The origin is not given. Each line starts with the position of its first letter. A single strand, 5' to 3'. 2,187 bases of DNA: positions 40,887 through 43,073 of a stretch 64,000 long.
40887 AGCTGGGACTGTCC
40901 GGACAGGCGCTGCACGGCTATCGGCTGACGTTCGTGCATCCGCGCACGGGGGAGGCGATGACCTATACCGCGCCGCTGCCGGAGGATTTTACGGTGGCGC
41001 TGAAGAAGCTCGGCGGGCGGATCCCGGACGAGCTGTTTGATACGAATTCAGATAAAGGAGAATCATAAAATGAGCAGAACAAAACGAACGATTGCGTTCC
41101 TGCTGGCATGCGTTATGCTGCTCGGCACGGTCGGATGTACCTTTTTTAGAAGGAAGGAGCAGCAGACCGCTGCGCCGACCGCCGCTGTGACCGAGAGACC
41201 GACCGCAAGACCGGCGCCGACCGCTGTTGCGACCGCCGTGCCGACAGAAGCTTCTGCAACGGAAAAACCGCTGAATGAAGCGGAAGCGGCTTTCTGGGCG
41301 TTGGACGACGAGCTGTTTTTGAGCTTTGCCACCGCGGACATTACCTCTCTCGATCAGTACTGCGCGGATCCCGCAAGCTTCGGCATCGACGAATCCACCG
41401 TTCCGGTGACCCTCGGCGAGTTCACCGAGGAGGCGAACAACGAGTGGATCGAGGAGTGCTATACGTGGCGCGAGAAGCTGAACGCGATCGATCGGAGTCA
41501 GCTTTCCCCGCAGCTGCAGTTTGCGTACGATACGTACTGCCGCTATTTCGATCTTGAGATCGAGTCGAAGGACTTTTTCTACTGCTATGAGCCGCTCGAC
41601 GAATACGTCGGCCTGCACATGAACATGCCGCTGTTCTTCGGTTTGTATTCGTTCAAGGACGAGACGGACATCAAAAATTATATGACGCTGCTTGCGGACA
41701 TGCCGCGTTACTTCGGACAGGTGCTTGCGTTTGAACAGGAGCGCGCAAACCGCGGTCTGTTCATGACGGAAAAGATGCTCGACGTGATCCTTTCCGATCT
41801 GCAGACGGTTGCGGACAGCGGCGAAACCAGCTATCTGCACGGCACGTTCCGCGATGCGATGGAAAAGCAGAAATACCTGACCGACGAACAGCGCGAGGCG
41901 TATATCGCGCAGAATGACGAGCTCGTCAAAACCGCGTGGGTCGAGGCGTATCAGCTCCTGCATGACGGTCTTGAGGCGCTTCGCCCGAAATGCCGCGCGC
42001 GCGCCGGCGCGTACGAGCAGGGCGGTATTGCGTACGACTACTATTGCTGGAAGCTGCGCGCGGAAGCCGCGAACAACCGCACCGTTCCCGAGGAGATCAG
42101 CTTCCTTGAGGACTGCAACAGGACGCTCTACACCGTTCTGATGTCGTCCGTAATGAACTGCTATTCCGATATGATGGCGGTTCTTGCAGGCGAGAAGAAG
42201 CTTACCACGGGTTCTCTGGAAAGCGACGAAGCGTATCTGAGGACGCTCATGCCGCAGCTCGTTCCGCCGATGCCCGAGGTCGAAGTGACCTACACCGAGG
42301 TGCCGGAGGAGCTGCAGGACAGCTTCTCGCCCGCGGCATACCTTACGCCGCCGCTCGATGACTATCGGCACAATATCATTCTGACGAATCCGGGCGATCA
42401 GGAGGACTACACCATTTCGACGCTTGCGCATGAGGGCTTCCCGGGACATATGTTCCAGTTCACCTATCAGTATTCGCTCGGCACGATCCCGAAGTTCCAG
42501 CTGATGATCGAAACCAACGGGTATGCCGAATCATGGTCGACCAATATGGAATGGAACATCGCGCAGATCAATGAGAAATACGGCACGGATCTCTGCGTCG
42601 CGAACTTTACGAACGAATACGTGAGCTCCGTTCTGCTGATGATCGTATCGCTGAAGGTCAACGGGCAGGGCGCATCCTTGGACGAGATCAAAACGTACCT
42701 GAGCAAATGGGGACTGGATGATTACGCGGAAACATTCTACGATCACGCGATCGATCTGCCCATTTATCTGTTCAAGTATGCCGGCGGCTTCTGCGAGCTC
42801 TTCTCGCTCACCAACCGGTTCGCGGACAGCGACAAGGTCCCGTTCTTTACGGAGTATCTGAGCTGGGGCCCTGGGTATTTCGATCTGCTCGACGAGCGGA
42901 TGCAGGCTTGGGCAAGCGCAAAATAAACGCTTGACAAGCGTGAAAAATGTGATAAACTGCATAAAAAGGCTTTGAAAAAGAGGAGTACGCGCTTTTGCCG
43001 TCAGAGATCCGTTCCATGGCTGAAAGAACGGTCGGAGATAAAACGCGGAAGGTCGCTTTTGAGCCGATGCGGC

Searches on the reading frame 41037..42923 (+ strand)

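Call 35: search_protein_families(library=pfam, proteins=[window:41037-42923:+], max_evalue=0.001)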
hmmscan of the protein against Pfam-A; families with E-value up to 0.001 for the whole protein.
window:41037-42923:+ (629 aa): 1 family
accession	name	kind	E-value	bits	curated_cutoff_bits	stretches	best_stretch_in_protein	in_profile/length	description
PF05960.17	DUF885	-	4.3e-41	142.6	32.4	1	123-510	13-413/532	Bacterial protein of unknown function (DUF885)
